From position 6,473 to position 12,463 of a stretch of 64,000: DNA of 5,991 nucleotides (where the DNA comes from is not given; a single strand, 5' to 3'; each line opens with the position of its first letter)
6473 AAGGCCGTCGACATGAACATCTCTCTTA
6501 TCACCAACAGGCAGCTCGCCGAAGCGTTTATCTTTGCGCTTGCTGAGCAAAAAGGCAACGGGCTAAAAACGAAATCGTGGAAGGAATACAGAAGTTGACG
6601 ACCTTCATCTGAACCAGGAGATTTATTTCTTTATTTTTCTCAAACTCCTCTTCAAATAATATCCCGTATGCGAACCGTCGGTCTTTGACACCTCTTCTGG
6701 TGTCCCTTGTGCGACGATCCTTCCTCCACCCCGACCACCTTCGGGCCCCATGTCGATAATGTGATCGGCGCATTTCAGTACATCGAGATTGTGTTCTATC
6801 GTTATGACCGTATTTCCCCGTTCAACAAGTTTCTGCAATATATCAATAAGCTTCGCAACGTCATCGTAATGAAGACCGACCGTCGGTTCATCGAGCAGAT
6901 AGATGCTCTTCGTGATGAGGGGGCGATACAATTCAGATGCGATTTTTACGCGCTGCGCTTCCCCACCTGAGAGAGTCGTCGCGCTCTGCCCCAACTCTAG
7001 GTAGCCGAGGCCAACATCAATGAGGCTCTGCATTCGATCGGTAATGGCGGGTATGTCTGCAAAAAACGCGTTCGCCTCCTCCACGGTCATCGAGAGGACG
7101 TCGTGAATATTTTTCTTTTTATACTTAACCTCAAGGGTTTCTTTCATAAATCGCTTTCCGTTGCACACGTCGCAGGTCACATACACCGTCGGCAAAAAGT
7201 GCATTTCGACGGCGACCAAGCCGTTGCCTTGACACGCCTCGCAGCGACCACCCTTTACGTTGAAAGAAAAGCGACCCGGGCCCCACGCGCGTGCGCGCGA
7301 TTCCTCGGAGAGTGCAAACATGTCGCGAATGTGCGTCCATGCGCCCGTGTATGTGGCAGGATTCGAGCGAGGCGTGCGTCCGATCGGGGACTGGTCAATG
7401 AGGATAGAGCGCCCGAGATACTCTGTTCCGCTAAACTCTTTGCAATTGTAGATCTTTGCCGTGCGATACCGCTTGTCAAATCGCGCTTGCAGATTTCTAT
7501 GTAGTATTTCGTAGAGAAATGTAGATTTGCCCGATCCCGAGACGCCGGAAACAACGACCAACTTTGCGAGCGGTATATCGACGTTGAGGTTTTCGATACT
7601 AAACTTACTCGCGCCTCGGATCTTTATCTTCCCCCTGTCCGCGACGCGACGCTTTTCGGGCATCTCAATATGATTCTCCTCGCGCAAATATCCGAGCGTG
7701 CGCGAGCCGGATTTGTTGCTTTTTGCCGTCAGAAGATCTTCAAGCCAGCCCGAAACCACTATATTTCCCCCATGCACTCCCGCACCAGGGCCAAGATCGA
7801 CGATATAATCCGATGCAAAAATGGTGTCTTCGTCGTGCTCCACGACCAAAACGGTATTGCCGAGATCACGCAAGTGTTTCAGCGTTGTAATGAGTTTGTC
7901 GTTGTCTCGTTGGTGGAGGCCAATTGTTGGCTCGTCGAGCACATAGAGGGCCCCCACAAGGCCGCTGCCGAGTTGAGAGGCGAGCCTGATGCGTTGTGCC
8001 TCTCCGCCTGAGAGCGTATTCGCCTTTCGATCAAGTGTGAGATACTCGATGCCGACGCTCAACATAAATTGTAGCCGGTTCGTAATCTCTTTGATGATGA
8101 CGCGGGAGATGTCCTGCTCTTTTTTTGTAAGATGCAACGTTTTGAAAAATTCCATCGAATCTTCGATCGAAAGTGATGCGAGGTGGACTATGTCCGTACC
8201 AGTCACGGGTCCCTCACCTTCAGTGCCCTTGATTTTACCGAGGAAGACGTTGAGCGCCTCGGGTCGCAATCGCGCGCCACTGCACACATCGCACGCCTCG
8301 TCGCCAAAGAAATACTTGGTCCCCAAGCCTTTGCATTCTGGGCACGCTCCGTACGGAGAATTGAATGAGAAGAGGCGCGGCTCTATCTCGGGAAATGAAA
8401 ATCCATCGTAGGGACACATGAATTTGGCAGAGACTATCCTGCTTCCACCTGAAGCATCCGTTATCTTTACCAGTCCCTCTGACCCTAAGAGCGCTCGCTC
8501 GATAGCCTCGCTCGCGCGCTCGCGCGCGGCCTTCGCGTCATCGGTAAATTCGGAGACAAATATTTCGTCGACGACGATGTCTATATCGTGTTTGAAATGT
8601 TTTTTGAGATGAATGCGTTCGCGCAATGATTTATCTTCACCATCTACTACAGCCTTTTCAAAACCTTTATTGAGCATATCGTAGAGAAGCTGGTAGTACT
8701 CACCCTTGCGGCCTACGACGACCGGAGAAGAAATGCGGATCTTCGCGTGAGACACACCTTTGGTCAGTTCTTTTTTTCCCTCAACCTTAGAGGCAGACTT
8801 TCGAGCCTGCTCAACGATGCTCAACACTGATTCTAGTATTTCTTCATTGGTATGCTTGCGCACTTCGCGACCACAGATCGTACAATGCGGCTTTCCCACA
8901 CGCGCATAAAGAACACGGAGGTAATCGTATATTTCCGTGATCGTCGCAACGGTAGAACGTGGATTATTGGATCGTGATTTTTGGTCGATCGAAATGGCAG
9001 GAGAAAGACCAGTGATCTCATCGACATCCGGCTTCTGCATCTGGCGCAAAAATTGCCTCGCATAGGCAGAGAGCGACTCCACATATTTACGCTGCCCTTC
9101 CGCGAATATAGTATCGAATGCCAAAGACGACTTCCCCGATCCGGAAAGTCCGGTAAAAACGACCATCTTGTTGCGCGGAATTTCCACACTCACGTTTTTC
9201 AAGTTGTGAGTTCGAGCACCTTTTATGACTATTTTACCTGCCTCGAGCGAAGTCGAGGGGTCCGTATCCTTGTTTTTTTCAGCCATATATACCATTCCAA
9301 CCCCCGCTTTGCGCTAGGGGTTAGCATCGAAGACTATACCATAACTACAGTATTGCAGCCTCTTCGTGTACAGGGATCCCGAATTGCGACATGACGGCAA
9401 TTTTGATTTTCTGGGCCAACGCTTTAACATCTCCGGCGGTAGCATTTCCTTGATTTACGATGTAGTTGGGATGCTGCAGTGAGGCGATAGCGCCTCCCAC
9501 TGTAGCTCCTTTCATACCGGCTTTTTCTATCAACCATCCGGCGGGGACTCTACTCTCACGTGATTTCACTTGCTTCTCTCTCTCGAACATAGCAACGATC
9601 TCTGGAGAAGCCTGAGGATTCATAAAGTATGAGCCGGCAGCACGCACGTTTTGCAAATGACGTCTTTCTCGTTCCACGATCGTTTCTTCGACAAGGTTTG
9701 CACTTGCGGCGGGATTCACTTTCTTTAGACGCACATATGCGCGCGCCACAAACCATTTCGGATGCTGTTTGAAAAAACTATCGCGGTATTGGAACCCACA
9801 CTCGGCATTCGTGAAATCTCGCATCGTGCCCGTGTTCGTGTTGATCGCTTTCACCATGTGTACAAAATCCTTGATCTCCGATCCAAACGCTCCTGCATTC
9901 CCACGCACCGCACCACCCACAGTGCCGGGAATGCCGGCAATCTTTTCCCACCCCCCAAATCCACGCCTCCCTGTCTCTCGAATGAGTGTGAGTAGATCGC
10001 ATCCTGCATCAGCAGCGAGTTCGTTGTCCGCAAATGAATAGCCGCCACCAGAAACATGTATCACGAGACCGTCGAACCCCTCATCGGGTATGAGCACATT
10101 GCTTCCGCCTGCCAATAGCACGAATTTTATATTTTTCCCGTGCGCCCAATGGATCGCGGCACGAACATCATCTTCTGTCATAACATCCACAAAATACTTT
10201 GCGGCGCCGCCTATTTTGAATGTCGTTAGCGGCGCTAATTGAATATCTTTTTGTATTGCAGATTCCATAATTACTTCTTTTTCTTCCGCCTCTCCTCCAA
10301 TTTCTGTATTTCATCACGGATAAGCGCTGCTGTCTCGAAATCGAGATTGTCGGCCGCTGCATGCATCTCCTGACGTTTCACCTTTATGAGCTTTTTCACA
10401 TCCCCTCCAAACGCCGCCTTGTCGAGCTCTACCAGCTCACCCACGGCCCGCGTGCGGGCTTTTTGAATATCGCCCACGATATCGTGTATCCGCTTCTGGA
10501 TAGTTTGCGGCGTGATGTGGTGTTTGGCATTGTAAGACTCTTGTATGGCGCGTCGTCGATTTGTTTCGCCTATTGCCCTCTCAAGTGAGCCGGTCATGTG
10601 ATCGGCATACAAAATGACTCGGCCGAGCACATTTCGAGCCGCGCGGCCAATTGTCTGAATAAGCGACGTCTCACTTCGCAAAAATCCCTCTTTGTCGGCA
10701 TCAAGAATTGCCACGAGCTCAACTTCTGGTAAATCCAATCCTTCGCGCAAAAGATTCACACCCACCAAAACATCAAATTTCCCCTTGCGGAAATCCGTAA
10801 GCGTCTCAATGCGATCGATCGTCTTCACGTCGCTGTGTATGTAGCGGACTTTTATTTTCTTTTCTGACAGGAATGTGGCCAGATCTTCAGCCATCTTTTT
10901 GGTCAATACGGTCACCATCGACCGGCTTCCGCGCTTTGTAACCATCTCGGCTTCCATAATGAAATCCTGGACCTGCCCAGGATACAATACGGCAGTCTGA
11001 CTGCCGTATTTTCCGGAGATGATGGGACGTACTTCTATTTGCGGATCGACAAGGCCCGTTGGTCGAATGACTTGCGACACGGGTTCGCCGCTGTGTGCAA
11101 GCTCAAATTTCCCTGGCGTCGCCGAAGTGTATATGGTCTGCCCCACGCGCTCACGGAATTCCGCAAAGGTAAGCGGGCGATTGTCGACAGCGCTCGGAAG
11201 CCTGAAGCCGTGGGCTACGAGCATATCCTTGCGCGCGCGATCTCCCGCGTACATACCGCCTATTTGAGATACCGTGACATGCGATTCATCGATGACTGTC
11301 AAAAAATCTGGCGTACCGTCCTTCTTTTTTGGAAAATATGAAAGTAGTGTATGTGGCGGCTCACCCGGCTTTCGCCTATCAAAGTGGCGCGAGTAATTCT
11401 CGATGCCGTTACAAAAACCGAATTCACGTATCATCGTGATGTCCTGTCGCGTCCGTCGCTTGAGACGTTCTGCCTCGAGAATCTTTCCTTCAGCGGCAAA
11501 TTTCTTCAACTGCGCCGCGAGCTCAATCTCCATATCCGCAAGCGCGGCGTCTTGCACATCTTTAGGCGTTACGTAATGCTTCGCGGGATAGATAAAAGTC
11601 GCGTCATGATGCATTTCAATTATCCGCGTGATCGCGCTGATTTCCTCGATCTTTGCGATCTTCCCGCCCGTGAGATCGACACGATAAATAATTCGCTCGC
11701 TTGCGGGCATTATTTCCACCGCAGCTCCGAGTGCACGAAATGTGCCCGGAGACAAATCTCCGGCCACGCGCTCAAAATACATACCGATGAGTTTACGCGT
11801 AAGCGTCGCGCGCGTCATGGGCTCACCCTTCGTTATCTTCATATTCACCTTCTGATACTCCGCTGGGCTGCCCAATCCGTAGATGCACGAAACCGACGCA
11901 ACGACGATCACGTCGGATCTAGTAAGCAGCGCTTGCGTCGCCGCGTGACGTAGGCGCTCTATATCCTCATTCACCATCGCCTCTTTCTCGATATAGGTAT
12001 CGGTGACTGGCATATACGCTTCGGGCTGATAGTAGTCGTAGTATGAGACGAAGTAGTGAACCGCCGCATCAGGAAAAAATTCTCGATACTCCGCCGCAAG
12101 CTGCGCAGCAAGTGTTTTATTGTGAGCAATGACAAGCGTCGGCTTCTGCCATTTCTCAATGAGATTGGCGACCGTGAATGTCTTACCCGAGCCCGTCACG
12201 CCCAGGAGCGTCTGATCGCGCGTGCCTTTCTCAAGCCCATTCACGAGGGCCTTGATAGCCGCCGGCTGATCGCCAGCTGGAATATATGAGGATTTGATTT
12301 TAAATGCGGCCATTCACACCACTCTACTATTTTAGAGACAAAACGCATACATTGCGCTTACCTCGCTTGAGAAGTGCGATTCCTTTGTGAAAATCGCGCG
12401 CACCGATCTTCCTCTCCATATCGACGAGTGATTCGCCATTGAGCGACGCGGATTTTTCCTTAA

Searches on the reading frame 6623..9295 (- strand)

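Call 22: search_protein_families(library=pfam, proteins=[window:6623-9295:-], max_evalue=0.001)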
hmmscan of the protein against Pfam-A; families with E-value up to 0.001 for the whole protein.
window:6623-9295:- (890 aa): 14 families
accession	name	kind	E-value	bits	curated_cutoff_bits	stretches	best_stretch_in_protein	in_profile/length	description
PF00005.33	ABC_tran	-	1.3e-21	78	25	1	736-805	74-136/137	ABC transporter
PF17760.6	UvrA_inter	-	5.6e-18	65.3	23.3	1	182-279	15-106/109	UvrA interaction domain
PF02463.25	SMC_N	-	7.5e-09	35.8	40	1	21-496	4-206/220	RecF/RecN/SMC N terminal domain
PF13304.12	AAA_21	-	3.5e-08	34.3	27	0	781-831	243-294/304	AAA domain, putative AbiEii toxin, Type IV TA system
PF13555.12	AAA_29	-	8.7e-07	29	27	0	33-58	13-38/61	P-loop containing region of AAA domain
PF00684.25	DnaJ_CXXCXGXG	-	2.1e-06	28.3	32.7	0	683-715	16-51/65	DnaJ central domain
PF13191.12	AAA_16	-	4.9e-06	27.6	32.6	0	578-607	25-61/167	AAA ATPase domain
PF03193.22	RsgA_GTPase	-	1e-05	25.8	30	0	22-59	87-123/174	RsgA GTPase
PF20720.3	nSTAND3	-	1.5e-05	25.2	27.2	0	29-62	4-37/155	Novel STAND NTPase 3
PF20703.3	nSTAND1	-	4.1e-05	23.8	27.1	0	28-73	19-60/379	Novel STAND NTPase 1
PF13175.12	AAA_15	-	0.00016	21.9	32.1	0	796-829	329-362/374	AAA ATPase domain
PF13671.12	AAA_33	-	0.00019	22.2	27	0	579-599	1-21/143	AAA domain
PF13476.12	AAA_23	-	0.00028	22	27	0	21-58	1-35/201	AAA domain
PF05729.18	NACHT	-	0.00097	19.4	26.7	0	579-624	2-48/167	NACHT domain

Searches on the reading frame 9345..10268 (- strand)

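Call 22: search_protein_families(library=pfam, proteins=[window:9345-10268:-], max_evalue=0.001)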
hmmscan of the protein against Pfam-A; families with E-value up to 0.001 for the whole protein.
window:9345-10268:- (307 aa): 2 families
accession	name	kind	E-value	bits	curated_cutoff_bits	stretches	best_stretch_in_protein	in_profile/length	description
PF02873.21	MurB_C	-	4.8e-23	81.7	27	1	195-306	8-98/99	UDP-N-acetylenolpyruvoylglucosamine reductase, C-terminal domain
PF01565.28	FAD_binding_4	-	5.1e-18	65.6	26.4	1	24-151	2-137/139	FAD binding domain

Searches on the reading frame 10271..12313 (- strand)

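Call 22: search_protein_families(library=pfam, proteins=[window:10271-12313:-], max_evalue=0.001)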
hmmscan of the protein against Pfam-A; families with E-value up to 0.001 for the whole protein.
window:10271-12313:- (680 aa): 6 families
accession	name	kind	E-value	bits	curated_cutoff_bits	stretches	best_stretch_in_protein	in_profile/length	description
PF00271.37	Helicase_C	-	2.6e-22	79.6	23.5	1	458-561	11-109/110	Helicase conserved C-terminal domain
PF12344.14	UvrB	-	2.2e-21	75.8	27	1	568-609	1-42/43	Ultra-violet resistance protein B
PF17757.6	UvrB_inter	-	8.5e-17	61.5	22.9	1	159-247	2-91/91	UvrB interaction domain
PF04851.21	ResIII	-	3.3e-11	43.8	22.5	1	15-84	7-81/164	Type III restriction enzyme, res subunit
PF02151.25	UVR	-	1.5e-08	34.6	21.5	1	640-674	1-35/36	UvrB/uvrC motif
PF00270.35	DEAD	-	0.00013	22.2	26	1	16-86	4-77/167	DEAD/DEAH box helicase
